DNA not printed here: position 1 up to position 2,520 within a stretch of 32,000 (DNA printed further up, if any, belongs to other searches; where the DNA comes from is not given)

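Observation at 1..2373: Serine-hydrolase domain fused in frame to a LeuRS that begins at the CP1 editing domain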

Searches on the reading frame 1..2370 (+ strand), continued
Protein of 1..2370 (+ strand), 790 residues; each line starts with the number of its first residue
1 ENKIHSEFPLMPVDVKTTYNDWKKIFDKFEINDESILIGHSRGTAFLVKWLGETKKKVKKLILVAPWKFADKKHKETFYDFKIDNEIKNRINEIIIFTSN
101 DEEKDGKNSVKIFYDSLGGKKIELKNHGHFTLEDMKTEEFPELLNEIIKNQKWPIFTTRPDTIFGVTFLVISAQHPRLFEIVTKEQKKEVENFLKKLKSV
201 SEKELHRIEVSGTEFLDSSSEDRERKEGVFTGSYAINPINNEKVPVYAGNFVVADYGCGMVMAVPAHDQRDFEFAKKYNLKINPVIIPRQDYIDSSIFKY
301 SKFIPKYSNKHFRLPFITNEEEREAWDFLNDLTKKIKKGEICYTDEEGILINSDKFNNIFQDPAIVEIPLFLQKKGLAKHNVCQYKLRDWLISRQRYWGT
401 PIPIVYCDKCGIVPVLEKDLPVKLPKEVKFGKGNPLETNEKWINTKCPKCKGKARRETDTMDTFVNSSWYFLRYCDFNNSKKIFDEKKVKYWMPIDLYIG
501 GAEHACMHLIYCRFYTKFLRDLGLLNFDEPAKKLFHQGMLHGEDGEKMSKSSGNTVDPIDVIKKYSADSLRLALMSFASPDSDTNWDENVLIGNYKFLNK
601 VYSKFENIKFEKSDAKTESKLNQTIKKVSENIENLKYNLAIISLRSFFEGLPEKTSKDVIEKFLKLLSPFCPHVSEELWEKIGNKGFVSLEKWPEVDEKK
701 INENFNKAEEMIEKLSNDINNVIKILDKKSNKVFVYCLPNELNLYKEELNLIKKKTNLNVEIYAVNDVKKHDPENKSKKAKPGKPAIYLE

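Call 7: find_homologous_proteins(query=window:1-2370:+)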
Query window:1-2370:+ (790 aa): 8000 proteins with E <= 0.001 among 8000 candidates; the best 120 are listed.
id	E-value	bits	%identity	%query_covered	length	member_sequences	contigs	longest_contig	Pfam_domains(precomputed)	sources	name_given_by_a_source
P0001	0.0e+0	1807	100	100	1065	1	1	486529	PF09334.18,PF01406.26,PF08264.20,PF13603.13,PF00133.29,PF06821.20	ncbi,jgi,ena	ncbi:MAG: class I tRNA ligase family protein [Candidatus Pacearchaeota archaeon]|jgi:leucyl-tRNA syn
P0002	0.0e+0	1025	61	100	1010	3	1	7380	PF09334.18,PF08264.20,PF13603.13,PF00133.29,PF06821.20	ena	-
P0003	0.0e+0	1015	60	100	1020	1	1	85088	PF09334.18,PF01406.26,PF08264.20,PF13603.13,PF00133.29,PF06821.20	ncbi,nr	ncbi:MAG: class I tRNA ligase family protein [Nanoarchaeota archaeon]|nr:class I tRNA ligase family 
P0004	2.8e-298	1010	60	100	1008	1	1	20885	PF09334.18,PF01406.26,PF08264.20,PF13603.13,PF00133.29,PF06821.20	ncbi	-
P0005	1.5e-297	1007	65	57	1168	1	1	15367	PF09334.18,PF01406.26,PF08264.20,PF13603.13,PF00133.29,PF00293.35,PF06821.20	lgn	-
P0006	9.0e-297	1005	59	99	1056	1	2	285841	PF09334.18,PF01406.26,PF08264.20,PF13603.13,PF00133.29,PF06821.20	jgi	jgi:leucyl-tRNA synthetase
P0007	5.6e-295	999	59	100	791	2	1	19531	PF09334.18,PF08264.20,PF13603.13,PF00133.29,PF06821.20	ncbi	ncbi:MAG: class I tRNA ligase family protein [Nanoarchaeota archaeon]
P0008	1.1e-291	988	60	61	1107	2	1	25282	PF09334.18,PF01406.26,PF08264.20,PF13603.13,PF00133.29,PF06821.20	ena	-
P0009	1.6e-290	984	60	100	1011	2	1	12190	PF09334.18,PF01406.26,PF08264.20,PF13603.13,PF00133.29,PF06821.20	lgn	-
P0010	1.2e-283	961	51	100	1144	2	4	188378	PF09334.18,PF08264.20,PF13603.13,PF00133.29,PF06821.20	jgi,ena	jgi:leucyl-tRNA synthetase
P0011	1.2e-283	961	57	100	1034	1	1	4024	PF09334.18,PF01406.26,PF08264.20,PF13603.13,PF00133.29,PF06821.20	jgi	-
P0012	8.6e-283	958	57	57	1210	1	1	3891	PF09334.18,PF01406.26,PF08264.20,PF13603.13,PF00133.29,PF00293.35,PF06821.20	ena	-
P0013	1.6e-282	957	57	100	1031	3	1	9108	PF09334.18,PF01406.26,PF08264.20,PF13603.13,PF00133.29,PF06821.20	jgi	-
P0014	1.0e-281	955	59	100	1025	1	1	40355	PF09334.18,PF01406.26,PF08264.20,PF13603.13,PF00133.29,PF06821.20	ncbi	-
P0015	3.4e-280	950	57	100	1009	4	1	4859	PF09334.18,PF01406.26,PF08264.20,PF13603.13,PF00133.29,PF06821.20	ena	-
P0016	1.0e-278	945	57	100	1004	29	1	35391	PF09334.18,PF01406.26,PF08264.20,PF13603.13,PF00133.29,PF06821.20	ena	-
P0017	7.5e-278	942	58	99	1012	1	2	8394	PF09334.18,PF00579.32,PF01406.26,PF08264.20,PF13603.13,PF00133.29,PF06821.20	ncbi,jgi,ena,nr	ncbi:MAG: leucine--tRNA ligase [Nanoarchaeota archaeon]|nr:leucine--tRNA ligase [Nanoarchaeota archa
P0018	9.3e-278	942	64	57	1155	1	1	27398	PF09334.18,PF01406.26,PF08264.20,PF13603.13,PF00133.29,PF00293.35,PF06821.20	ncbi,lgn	-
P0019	1.1e-277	941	57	99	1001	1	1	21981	PF09334.18,PF08264.20,PF13603.13,PF00133.29,PF06821.20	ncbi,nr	ncbi:leucine--tRNA ligase [Candidatus Pacearchaeota archaeon]|nr:leucine--tRNA ligase [Candidatus Pa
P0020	6.5e-277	939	58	100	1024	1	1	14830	PF09334.18,PF01406.26,PF08264.20,PF13603.13,PF00133.29,PF06821.20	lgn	-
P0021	6.6e-276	936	56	100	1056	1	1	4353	PF09334.18,PF01406.26,PF08264.20,PF13603.13,PF00133.29,PF06821.20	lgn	-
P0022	4.0e-275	933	57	100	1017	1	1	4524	PF09334.18,PF01406.26,PF08264.20,PF13603.13,PF00133.29,PF06821.20,PF12146.16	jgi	-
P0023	1.8e-274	931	62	57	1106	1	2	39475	PF09334.18,PF08264.20,PF13603.13,PF00133.29,PF06821.20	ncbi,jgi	-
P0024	1.5e-273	928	57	99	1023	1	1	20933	PF09334.18,PF01406.26,PF08264.20,PF13603.13,PF00133.29,PF06821.20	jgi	-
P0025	1.7e-273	928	57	99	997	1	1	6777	PF09334.18,PF01406.26,PF08264.20,PF13603.13,PF00133.29,PF06821.20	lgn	-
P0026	8.6e-273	925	56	100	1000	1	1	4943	PF09334.18,PF01406.26,PF08264.20,PF13603.13,PF00133.29,PF06821.20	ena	-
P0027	2.6e-272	924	61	58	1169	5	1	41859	PF09334.18,PF01406.26,PF08264.20,PF13603.13,PF00133.29,PF00293.35,PF06821.20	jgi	-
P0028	3.1e-272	923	56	100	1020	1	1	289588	PF09334.18,PF00579.32,PF08264.20,PF13603.13,PF00133.29,PF00561.27,PF06821.20,PF12146.16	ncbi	-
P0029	3.9e-269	913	68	56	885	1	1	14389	PF09334.18,PF08264.20,PF13603.13,PF00133.29,PF00561.27,PF06821.20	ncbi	ncbi:MAG: class I tRNA ligase family protein [Nanoarchaeota archaeon]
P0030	9.4e-269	912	55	100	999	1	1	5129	PF09334.18,PF01406.26,PF08264.20,PF13603.13,PF00133.29,PF06821.20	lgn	-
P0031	1.4e-268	911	56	99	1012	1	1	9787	PF09334.18,PF01406.26,PF08264.20,PF13603.13,PF00133.29,PF06821.20,PF12146.16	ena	-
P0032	5.8e-268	909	64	83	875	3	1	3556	PF09334.18,PF01406.26,PF13603.13,PF00133.29,PF06821.20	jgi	jgi:leucyl-tRNA synthetase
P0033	7.7e-268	909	55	100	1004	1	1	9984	PF09334.18,PF01406.26,PF08264.20,PF13603.13,PF00133.29,PF06821.20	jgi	-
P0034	9.3e-268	909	55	100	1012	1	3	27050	PF09334.18,PF01406.26,PF08264.20,PF13603.13,PF00133.29,PF06821.20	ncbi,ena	ncbi:MAG: class I tRNA ligase family protein [Nanoarchaeota archaeon]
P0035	1.8e-267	908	56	57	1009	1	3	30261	PF09334.18,PF08264.20,PF13603.13,PF00133.29,PF06821.20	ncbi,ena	ncbi:MAG: class I tRNA ligase family protein [Nanoarchaeota archaeon]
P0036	7.0e-267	906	56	99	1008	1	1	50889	PF09334.18,PF01406.26,PF08264.20,PF13603.13,PF00133.29,PF00561.27,PF06821.20,PF12146.16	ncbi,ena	-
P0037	7.2e-267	906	56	99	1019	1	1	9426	PF09334.18,PF01406.26,PF08264.20,PF13603.13,PF00133.29,PF06821.20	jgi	jgi:leucyl-tRNA synthetase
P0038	7.4e-267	906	54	100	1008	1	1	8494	PF09334.18,PF01406.26,PF08264.20,PF13603.13,PF01921.25,PF00133.29,PF06821.20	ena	-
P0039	1.3e-266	905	56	99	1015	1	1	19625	PF09334.18,PF08264.20,PF13603.13,PF00133.29,PF06821.20,PF12146.16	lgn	-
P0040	1.5e-266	905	55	99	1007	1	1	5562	PF09334.18,PF01406.26,PF08264.20,PF13603.13,PF00133.29,PF06821.20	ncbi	-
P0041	8.7e-266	902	54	100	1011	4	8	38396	PF09334.18,PF08264.20,PF13603.13,PF00133.29,PF06821.20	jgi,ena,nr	nr:hypothetical protein [uncultured archaeon] AQS34148.1 hypothetical protein [uncultured archaeon]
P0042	2.4e-265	901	61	59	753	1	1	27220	PF09334.18,PF08264.20,PF13603.13,PF00133.29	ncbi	-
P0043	2.4e-265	901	54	100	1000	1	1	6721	PF09334.18,PF08264.20,PF13603.13,PF00133.29,PF06821.20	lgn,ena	-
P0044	3.2e-265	900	56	100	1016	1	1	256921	PF09334.18,PF01406.26,PF08264.20,PF13603.13,PF00133.29,PF00561.27,PF06821.20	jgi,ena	-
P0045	3.9e-265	900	59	56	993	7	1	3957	PF09334.18,PF01406.26,PF08264.20,PF13603.13,PF00133.29,PF00561.27,PF06821.20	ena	-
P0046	4.1e-265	900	59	59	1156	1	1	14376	PF09334.18,PF01406.26,PF08264.20,PF13603.13,PF00133.29,PF06821.20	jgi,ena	-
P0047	4.8e-265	900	54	100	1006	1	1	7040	PF09334.18,PF01406.26,PF08264.20,PF13603.13,PF00133.29,PF06821.20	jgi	jgi:leucyl-tRNA synthetase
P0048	2.1e-264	897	53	99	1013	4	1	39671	PF09334.18,PF08264.20,PF13603.13,PF00133.29,PF06821.20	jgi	-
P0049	5.4e-264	896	63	81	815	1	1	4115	PF09334.18,PF01406.26,PF08264.20,PF13603.13,PF00133.29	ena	-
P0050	6.8e-264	896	56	57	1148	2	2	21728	PF09334.18,PF01406.26,PF08264.20,PF13603.13,PF00133.29,PF00293.35,PF06821.20,PF12146.16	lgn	-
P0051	7.8e-264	896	65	81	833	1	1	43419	PF09334.18,PF01406.26,PF08264.20,PF13603.13,PF00133.29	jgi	jgi:leucyl-tRNA synthetase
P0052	8.6e-263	892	65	81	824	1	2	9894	PF09334.18,PF01406.26,PF08264.20,PF13603.13,PF00133.29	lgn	-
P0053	1.1e-262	892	65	81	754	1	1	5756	PF09334.18,PF08264.20,PF13603.13,PF00133.29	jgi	jgi:leucyl-tRNA synthetase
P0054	1.7e-262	891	53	100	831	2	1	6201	PF09334.18,PF08264.20,PF13603.13,PF00133.29,PF06821.20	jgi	-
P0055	1.7e-262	891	65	81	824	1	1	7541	PF09334.18,PF01406.26,PF08264.20,PF13603.13,PF00133.29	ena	-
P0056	2.1e-262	891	53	99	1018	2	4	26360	PF09334.18,PF08264.20,PF13603.13,PF00133.29,PF06821.20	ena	-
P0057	2.6e-262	891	53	100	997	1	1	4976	PF09334.18,PF01406.26,PF08264.20,PF13603.13,PF00133.29,PF06821.20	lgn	-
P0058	1.3e-261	888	55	99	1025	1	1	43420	PF09334.18,PF08264.20,PF13603.13,PF00133.29,PF00561.27,PF06821.20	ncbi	-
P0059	1.4e-261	888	61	56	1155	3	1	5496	PF09334.18,PF08264.20,PF13603.13,PF00133.29,PF00293.35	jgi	-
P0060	4.6e-261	886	54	100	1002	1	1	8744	PF09334.18,PF08264.20,PF13603.13,PF00133.29,PF06821.20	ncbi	ncbi:MAG: leucine--tRNA ligase [archaeon]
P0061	5.0e-261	886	66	81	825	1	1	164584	PF09334.18,PF01406.26,PF08264.20,PF13603.13,PF00133.29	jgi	jgi:leucyl-tRNA synthetase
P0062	5.4e-261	886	55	100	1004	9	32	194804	PF09334.18,PF01406.26,PF08264.20,PF13603.13,PF00133.29,PF06821.20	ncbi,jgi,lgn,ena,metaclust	metaclust:\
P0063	1.2e-260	885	64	81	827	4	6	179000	PF09334.18,PF01406.26,PF08264.20,PF13603.13,PF00133.29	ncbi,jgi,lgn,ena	-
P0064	1.9e-260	884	64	81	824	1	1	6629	PF09334.18,PF01406.26,PF08264.20,PF13603.13,PF00133.29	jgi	jgi:leucyl-tRNA synthetase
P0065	2.1e-260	884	55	100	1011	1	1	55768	PF09334.18,PF01406.26,PF08264.20,PF13603.13,PF00133.29,PF00561.27,PF06821.20,PF12146.16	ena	-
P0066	2.4e-260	884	55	57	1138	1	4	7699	PF09334.18,PF01406.26,PF08264.20,PF13603.13,PF00133.29,PF06821.20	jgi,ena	-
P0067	6.4e-260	883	55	99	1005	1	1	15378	PF09334.18,PF01406.26,PF08264.20,PF13603.13,PF00133.29,PF06821.20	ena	-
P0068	8.1e-260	882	58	57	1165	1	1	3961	PF09334.18,PF01406.26,PF08264.20,PF13603.13,PF00133.29,PF00293.35,PF06821.20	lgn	-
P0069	1.3e-259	882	63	81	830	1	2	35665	PF09334.18,PF01406.26,PF08264.20,PF13603.13,PF00133.29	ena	-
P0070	3.9e-259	880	55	94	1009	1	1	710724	PF09334.18,PF01406.26,PF08264.20,PF13603.13,PF00133.29,PF06821.20,PF12146.16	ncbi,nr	ncbi:MAG: leucine--tRNA ligase [Candidatus Pacearchaeota archaeon]|nr:MAG: leucine--tRNA ligase [Can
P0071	4.1e-259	880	64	81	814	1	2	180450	PF09334.18,PF01406.26,PF08264.20,PF13603.13,PF00133.29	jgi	jgi:leucyl-tRNA synthetase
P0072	1.0e-258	879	54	99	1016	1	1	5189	PF09334.18,PF01406.26,PF08264.20,PF13603.13,PF00133.29,PF06821.20,PF12146.16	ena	-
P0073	1.1e-258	879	53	100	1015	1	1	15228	PF09334.18,PF08264.20,PF13603.13,PF00133.29,PF06821.20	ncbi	-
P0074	1.5e-258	878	63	81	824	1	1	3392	PF09334.18,PF01406.26,PF08264.20,PF13603.13,PF00133.29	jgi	jgi:leucyl-tRNA synthetase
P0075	1.9e-258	878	64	81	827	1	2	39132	PF09334.18,PF01406.26,PF08264.20,PF13603.13,PF00133.29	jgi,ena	jgi:leucyl-tRNA synthetase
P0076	1.9e-258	878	65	81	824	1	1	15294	PF09334.18,PF01406.26,PF08264.20,PF13603.13,PF00133.29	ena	-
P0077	9.1e-258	876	54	100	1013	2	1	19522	PF09334.18,PF08264.20,PF13603.13,PF00133.29,PF06821.20,PF12146.16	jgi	-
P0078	1.7e-257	875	64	81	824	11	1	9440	PF09334.18,PF01406.26,PF08264.20,PF13603.13,PF00133.29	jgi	jgi:leucyl-tRNA synthetase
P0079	6.2e-257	873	50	100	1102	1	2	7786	PF09334.18,PF01406.26,PF08264.20,PF13603.13,PF00133.29,PF06821.20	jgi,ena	-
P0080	7.6e-257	873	63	81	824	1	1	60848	PF09334.18,PF01406.26,PF08264.20,PF13603.13,PF00133.29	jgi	jgi:leucyl-tRNA synthetase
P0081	1.1e-256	872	52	100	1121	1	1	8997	PF09334.18,PF08264.20,PF13603.13,PF00133.29,PF06821.20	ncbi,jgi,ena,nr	ncbi:MAG: class I tRNA ligase family protein [Nanoarchaeota archaeon]|nr:class I tRNA ligase family 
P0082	1.4e-256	872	63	81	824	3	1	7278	PF09334.18,PF01406.26,PF08264.20,PF13603.13,PF00133.29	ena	-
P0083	1.8e-256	871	63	81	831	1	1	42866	PF09334.18,PF01406.26,PF08264.20,PF13603.13,PF00133.29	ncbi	-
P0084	2.0e-256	871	53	100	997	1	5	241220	PF09334.18,PF01406.26,PF08264.20,PF13603.13,PF00133.29,PF06821.20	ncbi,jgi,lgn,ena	jgi:leucyl-tRNA synthetase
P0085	2.1e-256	871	63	81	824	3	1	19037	PF09334.18,PF01406.26,PF08264.20,PF13603.13,PF00133.29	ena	-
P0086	3.5e-256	870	54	99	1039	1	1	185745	PF09334.18,PF01406.26,PF08264.20,PF13603.13,PF00133.29,PF00561.27,PF06821.20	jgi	-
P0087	3.6e-256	870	54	99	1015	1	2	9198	PF09334.18,PF08264.20,PF13603.13,PF00133.29,PF00561.27,PF06821.20,PF12146.16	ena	-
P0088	5.5e-256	870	55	100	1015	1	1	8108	PF09334.18,PF01406.26,PF08264.20,PF13603.13,PF00133.29,PF00561.27,PF06821.20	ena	-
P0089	6.9e-256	869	63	81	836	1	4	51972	PF09334.18,PF01406.26,PF08264.20,PF13603.13,PF00133.29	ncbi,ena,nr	ncbi:leucine--tRNA ligase [Candidatus Pacearchaeota archaeon]|nr:leucine--tRNA ligase [Candidatus Pa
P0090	2.6e-255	867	62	81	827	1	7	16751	PF09334.18,PF01406.26,PF08264.20,PF13603.13,PF00133.29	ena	-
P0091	3.3e-255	867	53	97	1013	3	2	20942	PF09334.18,PF01406.26,PF08264.20,PF13603.13,PF00133.29,PF06821.20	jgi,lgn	-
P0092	8.7e-255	866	62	81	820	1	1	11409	PF09334.18,PF01406.26,PF08264.20,PF13603.13,PF00133.29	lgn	-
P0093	1.4e-254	865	64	81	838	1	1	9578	PF09334.18,PF01406.26,PF08264.20,PF13603.13,PF00133.29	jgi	-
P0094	3.0e-254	864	53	99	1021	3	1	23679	PF09334.18,PF08264.20,PF13603.13,PF00133.29,PF06821.20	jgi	-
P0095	5.9e-254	863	63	81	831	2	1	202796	PF09334.18,PF01406.26,PF08264.20,PF13603.13,PF00133.29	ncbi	-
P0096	8.8e-254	862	55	94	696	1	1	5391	PF09334.18,PF08264.20,PF13603.13,PF00133.29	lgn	-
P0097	1.1e-253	862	52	100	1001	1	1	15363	PF09334.18,PF01406.26,PF08264.20,PF13603.13,PF00133.29,PF06821.20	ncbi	-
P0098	1.1e-253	862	63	82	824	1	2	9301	PF09334.18,PF01406.26,PF08264.20,PF13603.13,PF00133.29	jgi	jgi:leucyl-tRNA synthetase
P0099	1.7e-253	861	63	81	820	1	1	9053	PF09334.18,PF01406.26,PF08264.20,PF13603.13,PF00133.29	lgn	-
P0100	1.7e-253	861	63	81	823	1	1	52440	PF09334.18,PF01406.26,PF08264.20,PF13603.13,PF00133.29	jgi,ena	-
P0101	2.4e-253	861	62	82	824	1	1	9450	PF09334.18,PF01406.26,PF08264.20,PF13603.13,PF00133.29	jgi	jgi:leucyl-tRNA synthetase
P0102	2.5e-253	861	62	81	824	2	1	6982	PF09334.18,PF01406.26,PF08264.20,PF13603.13,PF00133.29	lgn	-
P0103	3.1e-253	861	61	82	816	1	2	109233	PF09334.18,PF01406.26,PF08264.20,PF13603.13,PF00133.29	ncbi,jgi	-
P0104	4.5e-253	860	63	81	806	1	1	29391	PF09334.18,PF01406.26,PF08264.20,PF13603.13,PF00133.29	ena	-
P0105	1.9e-252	858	53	100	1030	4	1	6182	PF09334.18,PF01406.26,PF08264.20,PF13603.13,PF00133.29,PF06821.20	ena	-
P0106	8.9e-252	856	62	81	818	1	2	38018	PF09334.18,PF01406.26,PF08264.20,PF13603.13,PF00133.29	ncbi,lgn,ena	-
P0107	9.1e-252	856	61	81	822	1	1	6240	PF09334.18,PF01406.26,PF08264.20,PF13603.13,PF00133.29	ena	-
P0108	1.3e-251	855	52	100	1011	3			PF09334.18,PF08264.20,PF13603.13,PF00133.29,PF06821.20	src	-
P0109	1.5e-251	855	62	81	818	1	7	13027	PF09334.18,PF01406.26,PF08264.20,PF13603.13,PF00133.29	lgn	-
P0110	1.6e-251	855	61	81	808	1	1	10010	PF09334.18,PF01406.26,PF08264.20,PF13603.13,PF00133.29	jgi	jgi:leucyl-tRNA synthetase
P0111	1.7e-251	855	54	99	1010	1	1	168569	PF09334.18,PF08264.20,PF13603.13,PF00133.29,PF00561.27,PF06821.20,PF12146.16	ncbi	-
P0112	2.5e-251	854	61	81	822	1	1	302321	PF09334.18,PF01406.26,PF08264.20,PF13603.13,PF00133.29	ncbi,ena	-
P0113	2.7e-251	854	61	81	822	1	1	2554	PF09334.18,PF01406.26,PF08264.20,PF13603.13,PF00133.29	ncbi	-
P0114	9.6e-251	852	59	81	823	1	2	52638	PF09334.18,PF01406.26,PF08264.20,PF13603.13,PF00133.29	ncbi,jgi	-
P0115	9.7e-251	852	61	81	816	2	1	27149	PF09334.18,PF01406.26,PF08264.20,PF13603.13,PF00133.29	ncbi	-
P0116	1.5e-250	852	61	82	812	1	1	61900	PF09334.18,PF01406.26,PF08264.20,PF13603.13,PF00133.29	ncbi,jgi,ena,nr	ncbi:MAG: leucine--tRNA ligase [Nanoarchaeota archaeon]|nr:leucine--tRNA ligase [Nanoarchaeota archa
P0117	1.5e-250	852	54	96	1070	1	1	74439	PF09334.18,PF01406.26,PF08264.20,PF13603.13,PF00133.29,PF06821.20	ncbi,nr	ncbi:leucine--tRNA ligase [Candidatus Woesearchaeota archaeon]|nr:leucine--tRNA ligase [Candidatus W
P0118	2.4e-250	851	63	82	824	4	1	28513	PF09334.18,PF01406.26,PF08264.20,PF13603.13,PF00133.29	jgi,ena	-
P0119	3.3e-250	851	60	81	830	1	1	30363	PF09334.18,PF01406.26,PF08264.20,PF13603.13,PF00133.29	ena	-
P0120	3.7e-250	850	61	81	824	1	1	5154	PF09334.18,PF01406.26,PF08264.20,PF13603.13,PF00133.29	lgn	-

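Call 8: find_encoding_contigs(protein=window:1-2370:+, flank=10000)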
Protein window:1-2370:+ (790 aa): no gene with exactly this product is on record in the collection.

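Call 10: find_encoding_contigs(protein=P0001, flank=10000, max_places=3)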
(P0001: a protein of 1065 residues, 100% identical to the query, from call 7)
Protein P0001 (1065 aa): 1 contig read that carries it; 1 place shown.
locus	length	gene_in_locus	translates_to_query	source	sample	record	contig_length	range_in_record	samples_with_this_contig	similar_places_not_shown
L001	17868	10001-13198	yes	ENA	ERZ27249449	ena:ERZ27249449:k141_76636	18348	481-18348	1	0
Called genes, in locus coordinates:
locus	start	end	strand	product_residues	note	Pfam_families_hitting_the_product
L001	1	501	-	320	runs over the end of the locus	PF08271:Zn_Ribbon_TF, PF00382:TFIIB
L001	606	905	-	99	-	-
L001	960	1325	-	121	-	PF01201:Ribosomal_S8e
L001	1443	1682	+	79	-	PF01423:LSM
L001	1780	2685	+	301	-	PF23023:Anti-Pycsar_Apyc1, PF00753:Lactamase_B, PF13691:Lactamase_B_4 (weak), PF12706:Lactamase_B_2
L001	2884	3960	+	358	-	PF04015:DUF362, PF12838:Fer4_7 (faint), PF12797:Fer4_2 (faint), PF00037:Fer4, PF12837:Fer4_6 (faint)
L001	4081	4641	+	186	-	PF00561:Abhydrolase_1, PF06821:Ser_hydrolase, PF12697:Abhydrolase_6 (weak)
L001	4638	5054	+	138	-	PF01894:YjbQ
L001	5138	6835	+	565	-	PF00587:tRNA-synt_2b (faint), PF03129:HGTP_anticodon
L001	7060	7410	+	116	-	PF11969:DcpS_C, PF01230:HIT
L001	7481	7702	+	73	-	-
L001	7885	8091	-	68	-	PF00833:Ribosomal_S17e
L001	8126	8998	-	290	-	-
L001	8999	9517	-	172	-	PF02778:tRNA_int_endo_N, PF01974:tRNA_int_endo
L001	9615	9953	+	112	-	-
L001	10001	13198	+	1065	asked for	PF00133:tRNA-synt_1, PF09334:tRNA-synt_1g, PF06821:Ser_hydrolase, PF13603:tRNA-synt_1_2, PF00133:tRNA-synt_1, PF09334:tRNA-synt_1g (weak), PF01406:tRNA-synt_1e (weak), PF08264:Anticodon_1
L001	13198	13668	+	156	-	-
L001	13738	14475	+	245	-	-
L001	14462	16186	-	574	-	PF01411:tRNA-synt_2c, PF07973:tRNA_SAD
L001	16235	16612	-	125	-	-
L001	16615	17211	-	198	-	-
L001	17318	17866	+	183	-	?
